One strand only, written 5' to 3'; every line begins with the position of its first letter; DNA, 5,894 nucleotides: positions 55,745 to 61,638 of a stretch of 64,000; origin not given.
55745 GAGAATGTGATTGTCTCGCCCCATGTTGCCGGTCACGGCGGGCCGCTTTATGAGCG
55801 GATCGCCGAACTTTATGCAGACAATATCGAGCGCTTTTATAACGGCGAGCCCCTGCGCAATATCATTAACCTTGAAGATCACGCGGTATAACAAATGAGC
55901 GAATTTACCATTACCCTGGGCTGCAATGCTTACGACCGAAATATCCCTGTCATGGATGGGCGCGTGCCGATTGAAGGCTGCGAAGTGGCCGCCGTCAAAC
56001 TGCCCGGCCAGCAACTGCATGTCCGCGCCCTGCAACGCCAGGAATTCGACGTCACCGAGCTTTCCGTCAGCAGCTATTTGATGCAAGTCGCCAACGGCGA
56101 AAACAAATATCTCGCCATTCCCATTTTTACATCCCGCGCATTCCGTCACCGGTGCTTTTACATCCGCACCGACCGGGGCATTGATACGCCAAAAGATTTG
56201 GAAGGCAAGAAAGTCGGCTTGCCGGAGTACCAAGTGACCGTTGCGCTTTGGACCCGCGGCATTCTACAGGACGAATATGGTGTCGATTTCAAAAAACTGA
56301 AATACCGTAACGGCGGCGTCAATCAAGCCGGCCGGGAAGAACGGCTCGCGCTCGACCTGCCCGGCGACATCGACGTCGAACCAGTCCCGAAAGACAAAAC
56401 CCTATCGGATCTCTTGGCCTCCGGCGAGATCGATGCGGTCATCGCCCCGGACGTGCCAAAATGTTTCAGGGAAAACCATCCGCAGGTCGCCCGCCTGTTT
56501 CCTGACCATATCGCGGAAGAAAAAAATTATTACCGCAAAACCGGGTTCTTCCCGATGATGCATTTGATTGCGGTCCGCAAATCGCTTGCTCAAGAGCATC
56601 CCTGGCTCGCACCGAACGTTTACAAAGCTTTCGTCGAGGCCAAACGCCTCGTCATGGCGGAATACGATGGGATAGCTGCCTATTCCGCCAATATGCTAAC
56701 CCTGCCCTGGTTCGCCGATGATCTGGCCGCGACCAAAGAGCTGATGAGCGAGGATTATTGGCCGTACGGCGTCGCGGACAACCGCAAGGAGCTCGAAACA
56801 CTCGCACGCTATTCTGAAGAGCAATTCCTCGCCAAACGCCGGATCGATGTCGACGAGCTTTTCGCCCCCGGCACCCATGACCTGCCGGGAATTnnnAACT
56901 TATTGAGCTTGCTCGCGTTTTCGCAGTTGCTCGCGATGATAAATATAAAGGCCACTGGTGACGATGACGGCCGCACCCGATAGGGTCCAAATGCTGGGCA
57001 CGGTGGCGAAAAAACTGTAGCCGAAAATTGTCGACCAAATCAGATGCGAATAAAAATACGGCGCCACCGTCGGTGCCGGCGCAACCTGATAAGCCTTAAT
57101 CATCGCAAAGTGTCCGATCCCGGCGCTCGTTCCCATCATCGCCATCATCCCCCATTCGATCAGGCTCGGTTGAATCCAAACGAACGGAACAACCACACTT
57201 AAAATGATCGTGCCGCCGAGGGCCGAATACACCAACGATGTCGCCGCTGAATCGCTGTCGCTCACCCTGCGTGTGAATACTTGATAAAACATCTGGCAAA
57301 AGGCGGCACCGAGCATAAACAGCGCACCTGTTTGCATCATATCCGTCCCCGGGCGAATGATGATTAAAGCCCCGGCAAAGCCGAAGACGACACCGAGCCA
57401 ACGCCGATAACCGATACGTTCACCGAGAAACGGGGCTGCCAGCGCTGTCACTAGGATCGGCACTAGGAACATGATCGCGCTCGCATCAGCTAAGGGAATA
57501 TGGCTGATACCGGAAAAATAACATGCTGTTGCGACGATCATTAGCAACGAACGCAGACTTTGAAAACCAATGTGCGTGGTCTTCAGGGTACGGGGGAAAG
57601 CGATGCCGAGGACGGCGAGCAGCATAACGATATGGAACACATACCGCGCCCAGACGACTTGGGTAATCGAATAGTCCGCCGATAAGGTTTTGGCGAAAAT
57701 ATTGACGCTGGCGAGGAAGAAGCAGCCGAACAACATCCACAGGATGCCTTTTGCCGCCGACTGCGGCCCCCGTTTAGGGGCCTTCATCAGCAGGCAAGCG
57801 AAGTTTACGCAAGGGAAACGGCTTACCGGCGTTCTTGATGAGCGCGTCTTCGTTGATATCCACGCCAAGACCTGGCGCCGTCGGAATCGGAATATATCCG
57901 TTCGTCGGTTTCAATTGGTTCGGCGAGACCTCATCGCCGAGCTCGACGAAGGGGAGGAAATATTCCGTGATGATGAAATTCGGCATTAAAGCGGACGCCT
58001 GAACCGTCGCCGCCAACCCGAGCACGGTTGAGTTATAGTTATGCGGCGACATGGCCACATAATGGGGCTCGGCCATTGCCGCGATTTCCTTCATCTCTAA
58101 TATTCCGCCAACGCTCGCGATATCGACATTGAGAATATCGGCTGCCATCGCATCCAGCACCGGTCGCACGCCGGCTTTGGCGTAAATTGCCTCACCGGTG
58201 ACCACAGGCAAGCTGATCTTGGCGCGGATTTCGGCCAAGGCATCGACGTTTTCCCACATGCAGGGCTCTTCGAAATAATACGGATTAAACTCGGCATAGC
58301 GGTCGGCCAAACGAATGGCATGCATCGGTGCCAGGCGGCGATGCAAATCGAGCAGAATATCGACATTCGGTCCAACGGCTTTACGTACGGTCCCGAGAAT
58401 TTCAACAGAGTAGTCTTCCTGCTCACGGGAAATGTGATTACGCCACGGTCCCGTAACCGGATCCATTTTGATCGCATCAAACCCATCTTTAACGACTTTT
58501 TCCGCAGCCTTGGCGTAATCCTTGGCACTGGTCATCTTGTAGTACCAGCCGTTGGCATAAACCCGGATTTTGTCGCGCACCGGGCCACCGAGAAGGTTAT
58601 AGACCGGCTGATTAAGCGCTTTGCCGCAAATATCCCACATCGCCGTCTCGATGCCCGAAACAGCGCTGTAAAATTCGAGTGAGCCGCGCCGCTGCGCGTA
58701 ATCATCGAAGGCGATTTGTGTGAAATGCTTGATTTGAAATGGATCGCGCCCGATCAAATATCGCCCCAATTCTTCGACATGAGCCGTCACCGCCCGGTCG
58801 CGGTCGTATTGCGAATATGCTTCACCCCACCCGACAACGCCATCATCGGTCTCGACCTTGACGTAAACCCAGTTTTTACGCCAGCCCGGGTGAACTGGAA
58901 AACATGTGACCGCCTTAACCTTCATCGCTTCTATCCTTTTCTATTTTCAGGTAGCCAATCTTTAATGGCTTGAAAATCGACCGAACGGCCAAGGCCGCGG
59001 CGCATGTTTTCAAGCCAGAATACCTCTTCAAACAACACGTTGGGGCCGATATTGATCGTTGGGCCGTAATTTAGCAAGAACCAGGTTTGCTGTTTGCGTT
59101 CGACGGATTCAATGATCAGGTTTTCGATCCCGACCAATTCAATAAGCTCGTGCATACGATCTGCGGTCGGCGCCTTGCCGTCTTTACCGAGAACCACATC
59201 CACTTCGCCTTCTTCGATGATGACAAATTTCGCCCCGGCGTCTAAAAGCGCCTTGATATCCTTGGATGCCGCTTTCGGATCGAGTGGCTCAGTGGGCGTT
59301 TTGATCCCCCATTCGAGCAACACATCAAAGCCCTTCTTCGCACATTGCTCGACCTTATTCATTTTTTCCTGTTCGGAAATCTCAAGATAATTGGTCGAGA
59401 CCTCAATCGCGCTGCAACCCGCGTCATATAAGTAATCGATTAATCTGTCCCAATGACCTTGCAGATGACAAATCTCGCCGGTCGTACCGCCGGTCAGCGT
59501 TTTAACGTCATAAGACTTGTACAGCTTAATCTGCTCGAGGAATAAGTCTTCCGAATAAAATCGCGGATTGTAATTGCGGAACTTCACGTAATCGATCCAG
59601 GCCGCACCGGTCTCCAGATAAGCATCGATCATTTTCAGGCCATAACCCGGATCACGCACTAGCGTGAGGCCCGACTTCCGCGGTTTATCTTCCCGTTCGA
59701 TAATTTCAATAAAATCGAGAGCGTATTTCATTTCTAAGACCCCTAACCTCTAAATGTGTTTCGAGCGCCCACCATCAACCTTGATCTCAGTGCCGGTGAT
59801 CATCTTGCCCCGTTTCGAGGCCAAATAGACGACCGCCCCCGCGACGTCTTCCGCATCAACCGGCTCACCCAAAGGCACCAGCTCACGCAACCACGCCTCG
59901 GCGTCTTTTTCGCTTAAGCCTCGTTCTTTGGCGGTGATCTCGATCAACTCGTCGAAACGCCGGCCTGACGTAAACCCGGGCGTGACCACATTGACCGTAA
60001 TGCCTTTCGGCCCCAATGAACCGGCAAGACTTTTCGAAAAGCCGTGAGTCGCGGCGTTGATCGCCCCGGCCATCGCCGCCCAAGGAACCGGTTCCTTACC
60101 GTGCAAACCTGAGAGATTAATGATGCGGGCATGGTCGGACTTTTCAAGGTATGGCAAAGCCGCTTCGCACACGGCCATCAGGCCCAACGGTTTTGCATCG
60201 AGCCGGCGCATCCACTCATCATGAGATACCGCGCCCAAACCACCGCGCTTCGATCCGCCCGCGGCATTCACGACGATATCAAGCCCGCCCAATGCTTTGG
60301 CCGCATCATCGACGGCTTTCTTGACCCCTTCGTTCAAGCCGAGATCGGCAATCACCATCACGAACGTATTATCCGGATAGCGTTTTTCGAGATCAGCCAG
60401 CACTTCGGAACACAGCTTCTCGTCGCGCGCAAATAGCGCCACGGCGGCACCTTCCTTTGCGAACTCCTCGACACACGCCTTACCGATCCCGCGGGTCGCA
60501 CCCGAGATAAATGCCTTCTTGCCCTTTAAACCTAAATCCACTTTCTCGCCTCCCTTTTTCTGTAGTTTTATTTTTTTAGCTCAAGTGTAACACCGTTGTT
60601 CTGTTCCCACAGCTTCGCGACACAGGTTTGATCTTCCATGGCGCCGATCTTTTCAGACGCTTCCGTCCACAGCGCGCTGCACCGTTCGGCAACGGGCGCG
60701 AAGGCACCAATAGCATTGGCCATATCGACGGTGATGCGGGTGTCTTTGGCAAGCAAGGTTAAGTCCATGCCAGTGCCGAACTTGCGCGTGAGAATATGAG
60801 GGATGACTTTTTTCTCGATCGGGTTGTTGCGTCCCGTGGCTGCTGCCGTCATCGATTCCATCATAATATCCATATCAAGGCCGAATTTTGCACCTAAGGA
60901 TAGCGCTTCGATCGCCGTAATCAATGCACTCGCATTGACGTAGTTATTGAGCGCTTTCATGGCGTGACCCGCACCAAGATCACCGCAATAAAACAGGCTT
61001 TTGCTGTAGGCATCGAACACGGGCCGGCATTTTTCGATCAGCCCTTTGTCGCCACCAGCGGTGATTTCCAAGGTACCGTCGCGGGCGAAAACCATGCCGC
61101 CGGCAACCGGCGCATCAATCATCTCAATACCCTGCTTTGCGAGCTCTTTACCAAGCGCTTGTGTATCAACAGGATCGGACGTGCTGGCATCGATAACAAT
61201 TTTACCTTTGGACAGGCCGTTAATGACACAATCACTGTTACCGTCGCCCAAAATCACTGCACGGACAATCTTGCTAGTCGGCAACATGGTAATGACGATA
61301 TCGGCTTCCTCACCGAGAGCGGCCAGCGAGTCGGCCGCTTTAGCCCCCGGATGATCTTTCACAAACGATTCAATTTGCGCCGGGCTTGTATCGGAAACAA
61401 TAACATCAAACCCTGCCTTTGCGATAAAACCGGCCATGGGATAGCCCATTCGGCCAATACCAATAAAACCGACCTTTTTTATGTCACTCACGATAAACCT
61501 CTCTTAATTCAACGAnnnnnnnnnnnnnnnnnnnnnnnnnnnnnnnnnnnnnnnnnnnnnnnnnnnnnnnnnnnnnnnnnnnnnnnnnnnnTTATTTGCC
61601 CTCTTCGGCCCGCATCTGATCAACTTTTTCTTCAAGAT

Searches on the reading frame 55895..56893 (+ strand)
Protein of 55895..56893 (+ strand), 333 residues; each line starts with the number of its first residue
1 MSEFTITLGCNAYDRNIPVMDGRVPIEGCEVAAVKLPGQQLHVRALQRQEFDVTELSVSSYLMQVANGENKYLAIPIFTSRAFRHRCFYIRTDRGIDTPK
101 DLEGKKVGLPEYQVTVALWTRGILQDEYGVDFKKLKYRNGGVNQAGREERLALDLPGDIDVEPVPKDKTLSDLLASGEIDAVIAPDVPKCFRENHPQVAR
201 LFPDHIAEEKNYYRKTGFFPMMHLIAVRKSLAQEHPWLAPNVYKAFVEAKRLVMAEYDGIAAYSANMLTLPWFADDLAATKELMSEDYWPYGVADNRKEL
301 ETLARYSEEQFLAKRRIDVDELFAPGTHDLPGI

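Call 31: search_protein_families(library=pfam, proteins=[window:55895-56893:+], max_evalue=0.0001)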
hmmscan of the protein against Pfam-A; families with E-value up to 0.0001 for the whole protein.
window:55895-56893:+ (333 aa): 1 family
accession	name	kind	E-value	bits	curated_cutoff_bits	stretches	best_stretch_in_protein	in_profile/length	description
PF09084.16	NMT1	-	2.9e-05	24.5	20.5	0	87-140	76-127/216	NMT1/THI5 like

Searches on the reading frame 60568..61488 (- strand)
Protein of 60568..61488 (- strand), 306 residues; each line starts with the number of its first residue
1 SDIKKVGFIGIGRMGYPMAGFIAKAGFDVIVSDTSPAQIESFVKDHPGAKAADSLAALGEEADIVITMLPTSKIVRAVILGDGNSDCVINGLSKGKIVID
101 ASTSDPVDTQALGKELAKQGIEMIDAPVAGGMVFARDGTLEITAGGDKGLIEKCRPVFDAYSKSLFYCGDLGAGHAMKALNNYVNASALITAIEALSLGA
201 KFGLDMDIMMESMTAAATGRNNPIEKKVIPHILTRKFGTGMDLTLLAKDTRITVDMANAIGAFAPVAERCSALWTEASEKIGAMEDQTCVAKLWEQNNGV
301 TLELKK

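Call 47: search_protein_families(library=pfam, proteins=[window:60568-61488:-], max_evalue=0.0001)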
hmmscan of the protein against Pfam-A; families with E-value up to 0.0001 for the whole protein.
window:60568-61488:- (306 aa): 5 families
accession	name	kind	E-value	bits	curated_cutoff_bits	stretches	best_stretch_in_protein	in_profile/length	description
PF03446.21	NAD_binding_2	-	1.1e-44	152.8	21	1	5-169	1-161/161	NAD binding domain of 6-phosphogluconate dehydrogenase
PF14833.11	NAD_binding_11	-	6.6e-26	91.4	30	1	172-293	1-121/122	NAD-binding of NADP-dependent 3-hydroxyisobutyrate dehydrogenase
PF02826.25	2-Hacid_dh_C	-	9.8e-10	38.5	25.1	1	4-122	37-147/178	D-isomer specific 2-hydroxyacid dehydrogenase, NAD binding domain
PF03807.23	F420_oxidored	-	1.3e-07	32.5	21.6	1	5-102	1-92/94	NADP oxidoreductase coenzyme F420-dependent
PF03721.20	UDPG_MGDP_dh_N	-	6.1e-05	23.1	27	0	5-45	2-42/187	UDP-glucose/GDP-mannose dehydrogenase family, NAD binding domain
